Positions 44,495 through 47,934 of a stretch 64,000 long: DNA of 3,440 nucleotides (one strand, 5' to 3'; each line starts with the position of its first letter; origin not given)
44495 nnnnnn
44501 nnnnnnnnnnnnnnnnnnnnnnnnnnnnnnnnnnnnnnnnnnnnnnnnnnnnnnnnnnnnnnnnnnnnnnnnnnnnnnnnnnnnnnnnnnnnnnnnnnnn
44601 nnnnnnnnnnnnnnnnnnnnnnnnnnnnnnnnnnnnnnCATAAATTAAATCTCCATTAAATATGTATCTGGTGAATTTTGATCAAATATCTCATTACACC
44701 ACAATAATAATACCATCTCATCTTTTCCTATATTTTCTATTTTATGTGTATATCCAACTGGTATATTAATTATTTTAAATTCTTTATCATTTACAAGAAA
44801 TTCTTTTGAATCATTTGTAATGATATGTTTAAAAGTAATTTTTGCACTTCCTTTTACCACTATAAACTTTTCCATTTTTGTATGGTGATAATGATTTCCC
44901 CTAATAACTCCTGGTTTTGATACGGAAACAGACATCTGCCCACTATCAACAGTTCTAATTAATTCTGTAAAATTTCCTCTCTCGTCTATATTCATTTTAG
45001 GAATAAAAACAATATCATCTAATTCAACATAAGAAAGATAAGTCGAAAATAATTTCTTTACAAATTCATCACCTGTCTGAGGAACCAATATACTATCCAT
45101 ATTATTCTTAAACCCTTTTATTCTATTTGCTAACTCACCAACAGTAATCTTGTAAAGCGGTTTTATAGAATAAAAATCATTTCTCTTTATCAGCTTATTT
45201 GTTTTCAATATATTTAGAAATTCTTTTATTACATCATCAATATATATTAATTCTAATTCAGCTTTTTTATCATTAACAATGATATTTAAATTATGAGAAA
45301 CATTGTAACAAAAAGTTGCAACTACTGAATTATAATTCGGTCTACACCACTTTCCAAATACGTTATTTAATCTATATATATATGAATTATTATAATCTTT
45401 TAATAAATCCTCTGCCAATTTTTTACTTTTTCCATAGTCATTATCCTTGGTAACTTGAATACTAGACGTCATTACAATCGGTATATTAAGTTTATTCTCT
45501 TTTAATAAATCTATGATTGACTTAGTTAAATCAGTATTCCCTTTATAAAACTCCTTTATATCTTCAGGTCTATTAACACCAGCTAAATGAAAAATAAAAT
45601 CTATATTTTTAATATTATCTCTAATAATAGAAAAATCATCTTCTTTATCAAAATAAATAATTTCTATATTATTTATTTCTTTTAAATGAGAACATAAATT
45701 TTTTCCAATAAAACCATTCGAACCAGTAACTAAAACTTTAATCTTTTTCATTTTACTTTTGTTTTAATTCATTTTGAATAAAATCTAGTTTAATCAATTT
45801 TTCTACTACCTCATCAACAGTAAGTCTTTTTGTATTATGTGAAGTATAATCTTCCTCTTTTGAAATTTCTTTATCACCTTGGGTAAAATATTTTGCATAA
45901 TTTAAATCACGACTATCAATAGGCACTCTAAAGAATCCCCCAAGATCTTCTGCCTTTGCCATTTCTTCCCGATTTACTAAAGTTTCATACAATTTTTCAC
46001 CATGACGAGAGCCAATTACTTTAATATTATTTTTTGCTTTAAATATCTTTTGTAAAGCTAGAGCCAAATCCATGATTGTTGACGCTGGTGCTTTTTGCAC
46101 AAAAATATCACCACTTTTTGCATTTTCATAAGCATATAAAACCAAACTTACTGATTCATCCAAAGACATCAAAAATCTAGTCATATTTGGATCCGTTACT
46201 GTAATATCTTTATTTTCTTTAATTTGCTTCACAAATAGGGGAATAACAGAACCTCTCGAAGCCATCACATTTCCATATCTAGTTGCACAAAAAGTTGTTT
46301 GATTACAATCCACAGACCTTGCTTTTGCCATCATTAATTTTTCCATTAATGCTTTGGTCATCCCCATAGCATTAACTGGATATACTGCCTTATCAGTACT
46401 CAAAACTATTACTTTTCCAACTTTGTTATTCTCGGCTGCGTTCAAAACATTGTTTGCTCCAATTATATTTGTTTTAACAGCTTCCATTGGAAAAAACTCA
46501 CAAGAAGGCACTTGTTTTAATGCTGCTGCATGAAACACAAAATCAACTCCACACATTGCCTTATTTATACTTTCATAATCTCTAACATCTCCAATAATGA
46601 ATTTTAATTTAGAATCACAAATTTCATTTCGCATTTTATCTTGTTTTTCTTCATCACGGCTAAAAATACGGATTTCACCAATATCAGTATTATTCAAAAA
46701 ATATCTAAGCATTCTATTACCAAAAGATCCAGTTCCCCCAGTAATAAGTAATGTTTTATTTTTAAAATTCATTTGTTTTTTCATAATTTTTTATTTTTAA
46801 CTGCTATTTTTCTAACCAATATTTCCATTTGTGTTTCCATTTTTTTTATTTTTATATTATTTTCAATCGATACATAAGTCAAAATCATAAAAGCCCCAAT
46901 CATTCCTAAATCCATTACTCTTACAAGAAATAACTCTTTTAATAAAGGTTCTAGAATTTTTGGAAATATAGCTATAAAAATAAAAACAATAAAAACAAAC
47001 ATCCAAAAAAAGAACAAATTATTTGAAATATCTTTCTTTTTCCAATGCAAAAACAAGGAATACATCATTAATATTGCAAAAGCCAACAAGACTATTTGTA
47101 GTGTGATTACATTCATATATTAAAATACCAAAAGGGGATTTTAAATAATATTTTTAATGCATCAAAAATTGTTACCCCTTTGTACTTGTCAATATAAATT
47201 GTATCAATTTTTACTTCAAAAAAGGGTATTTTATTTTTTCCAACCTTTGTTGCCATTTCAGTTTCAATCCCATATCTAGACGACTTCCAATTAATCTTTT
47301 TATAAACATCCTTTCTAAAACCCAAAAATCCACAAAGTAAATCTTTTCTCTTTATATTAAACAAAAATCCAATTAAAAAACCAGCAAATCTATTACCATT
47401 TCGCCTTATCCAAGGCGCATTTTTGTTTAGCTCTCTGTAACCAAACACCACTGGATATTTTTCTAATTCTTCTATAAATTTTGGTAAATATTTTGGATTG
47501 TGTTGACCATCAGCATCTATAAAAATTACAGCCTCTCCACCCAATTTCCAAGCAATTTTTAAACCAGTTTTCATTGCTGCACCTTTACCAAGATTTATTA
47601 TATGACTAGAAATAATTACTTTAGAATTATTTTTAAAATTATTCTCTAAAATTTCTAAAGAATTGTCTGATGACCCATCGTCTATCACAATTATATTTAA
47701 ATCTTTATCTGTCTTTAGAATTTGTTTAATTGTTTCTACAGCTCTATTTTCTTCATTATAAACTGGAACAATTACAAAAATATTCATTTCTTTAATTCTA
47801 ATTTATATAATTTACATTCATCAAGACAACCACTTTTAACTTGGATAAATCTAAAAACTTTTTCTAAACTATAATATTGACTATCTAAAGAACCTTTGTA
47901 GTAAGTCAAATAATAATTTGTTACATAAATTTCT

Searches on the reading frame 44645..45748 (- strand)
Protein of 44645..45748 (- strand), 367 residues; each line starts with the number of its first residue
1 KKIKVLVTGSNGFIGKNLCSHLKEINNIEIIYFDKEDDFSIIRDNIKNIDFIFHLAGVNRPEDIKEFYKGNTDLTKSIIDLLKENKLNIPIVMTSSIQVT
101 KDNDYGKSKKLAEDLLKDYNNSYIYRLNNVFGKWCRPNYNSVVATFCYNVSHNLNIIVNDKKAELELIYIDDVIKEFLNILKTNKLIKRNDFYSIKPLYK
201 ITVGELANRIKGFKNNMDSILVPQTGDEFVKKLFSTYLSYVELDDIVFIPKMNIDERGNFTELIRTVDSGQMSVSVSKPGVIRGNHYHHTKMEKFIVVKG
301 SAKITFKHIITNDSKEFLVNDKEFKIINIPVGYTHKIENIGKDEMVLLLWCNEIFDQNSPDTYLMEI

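Call 72: search_protein_families(library=pfam, proteins=[window:44645-45748:-], max_evalue=0.00001)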
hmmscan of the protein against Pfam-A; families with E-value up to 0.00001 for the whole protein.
window:44645-45748:- (367 aa): 6 families
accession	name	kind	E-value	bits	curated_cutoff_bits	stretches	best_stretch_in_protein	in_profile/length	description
PF14667.12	Polysacc_synt_C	-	5.2e-46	155.8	28.7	1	254-363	2-111/111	Polysaccharide biosynthesis C-terminal domain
PF01370.27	Epimerase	-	5.1e-16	59.3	20.9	1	5-193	1-237/240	NAD dependent epimerase/dehydratase family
PF07993.18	NAD_binding_4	-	1.7e-08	34.4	20.1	0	44-101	84-141/258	Male sterility protein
PF01073.25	3Beta_HSD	-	6.1e-07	29.2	22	0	6-67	1-63/280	3-beta hydroxysteroid dehydrogenase/isomerase family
PF05523.17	FdtA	-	2.1e-06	28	23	1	275-358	38-117/131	WxcM-like, C-terminal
PF02719.21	Polysacc_synt_2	-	9.8e-06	25.4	20.2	0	5-37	1-33/293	Polysaccharide biosynthesis protein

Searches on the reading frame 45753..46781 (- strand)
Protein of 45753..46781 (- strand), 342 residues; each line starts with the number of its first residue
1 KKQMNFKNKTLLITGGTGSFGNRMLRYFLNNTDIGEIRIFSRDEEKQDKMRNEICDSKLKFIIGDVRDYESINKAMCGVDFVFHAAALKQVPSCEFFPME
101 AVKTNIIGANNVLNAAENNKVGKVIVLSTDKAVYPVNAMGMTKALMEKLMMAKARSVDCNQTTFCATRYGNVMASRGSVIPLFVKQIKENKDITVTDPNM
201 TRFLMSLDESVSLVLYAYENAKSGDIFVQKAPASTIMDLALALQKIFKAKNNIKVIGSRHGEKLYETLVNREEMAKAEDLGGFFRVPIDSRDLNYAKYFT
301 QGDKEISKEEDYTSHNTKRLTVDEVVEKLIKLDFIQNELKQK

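Call 72: search_protein_families(library=pfam, proteins=[window:45753-46781:-], max_evalue=0.00001)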
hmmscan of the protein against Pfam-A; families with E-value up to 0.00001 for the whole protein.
window:45753-46781:- (342 aa): 9 families
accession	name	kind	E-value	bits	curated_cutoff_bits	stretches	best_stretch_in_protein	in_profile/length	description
PF02719.21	Polysacc_synt_2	-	1.7e-104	349.6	20.2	1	11-286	1-291/293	Polysaccharide biosynthesis protein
PF08485.16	Polysacc_syn_2C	-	3.7e-23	81.4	25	1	289-336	1-48/48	Polysaccharide biosynthesis protein C-terminal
PF01370.27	Epimerase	-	1.5e-22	80.6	20.9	1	12-226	2-236/240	NAD dependent epimerase/dehydratase family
PF01073.25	3Beta_HSD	-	4e-17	62.6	22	1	12-135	1-122/280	3-beta hydroxysteroid dehydrogenase/isomerase family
PF16363.11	GDP_Man_Dehyd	-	4.1e-13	49.9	27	1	12-191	1-208/332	GDP-mannose 4,6 dehydratase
PF13460.12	NAD_binding_10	-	3.4e-12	47.1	27.2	1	15-154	1-125/184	NAD(P)H-binding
PF05368.20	NmrA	-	6.8e-08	32.9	27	1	8-202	2-183/298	NmrA-like family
PF07993.18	NAD_binding_4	-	7.8e-07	28.9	20.1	1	13-148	1-155/258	Male sterility protein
PF04321.23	RmlD_sub_bind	-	1.2e-06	28.3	27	0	10-131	2-103/287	RmlD substrate binding domain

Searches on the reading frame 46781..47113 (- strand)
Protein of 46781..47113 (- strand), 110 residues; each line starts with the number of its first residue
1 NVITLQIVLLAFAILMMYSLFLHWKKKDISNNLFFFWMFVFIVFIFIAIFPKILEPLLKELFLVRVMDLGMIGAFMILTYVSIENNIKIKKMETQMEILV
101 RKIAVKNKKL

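Call 72: search_protein_families(library=pfam, proteins=[window:46781-47113:-], max_evalue=0.00001)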
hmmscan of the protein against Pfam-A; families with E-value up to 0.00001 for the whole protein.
window:46781-47113:- (110 aa): 1 family
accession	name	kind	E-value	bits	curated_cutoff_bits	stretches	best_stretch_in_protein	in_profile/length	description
PF10066.14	DUF2304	-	2.3e-16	60.4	25.5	1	5-108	2-105/106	Uncharacterized conserved protein (DUF2304)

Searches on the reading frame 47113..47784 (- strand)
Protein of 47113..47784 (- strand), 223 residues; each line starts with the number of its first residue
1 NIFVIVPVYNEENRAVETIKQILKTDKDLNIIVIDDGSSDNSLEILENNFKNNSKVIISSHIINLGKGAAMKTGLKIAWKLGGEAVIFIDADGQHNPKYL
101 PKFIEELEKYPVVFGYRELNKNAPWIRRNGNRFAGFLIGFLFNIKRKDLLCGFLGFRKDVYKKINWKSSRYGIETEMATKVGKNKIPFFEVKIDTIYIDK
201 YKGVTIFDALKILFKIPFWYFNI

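Call 72: search_protein_families(library=pfam, proteins=[window:47113-47784:-], max_evalue=0.00001)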
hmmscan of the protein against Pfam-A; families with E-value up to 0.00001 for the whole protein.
window:47113-47784:- (223 aa): 2 families
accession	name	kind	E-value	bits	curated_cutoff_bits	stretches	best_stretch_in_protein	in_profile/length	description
PF00535.33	Glycos_transf_2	-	1.3e-30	107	23.3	1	4-164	2-167/168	Glycosyl transferase family 2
PF10111.15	Glyco_tranf_2_2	-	4.1e-09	36.8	27.3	1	4-104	2-103/276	Glycosyltransferase like family 2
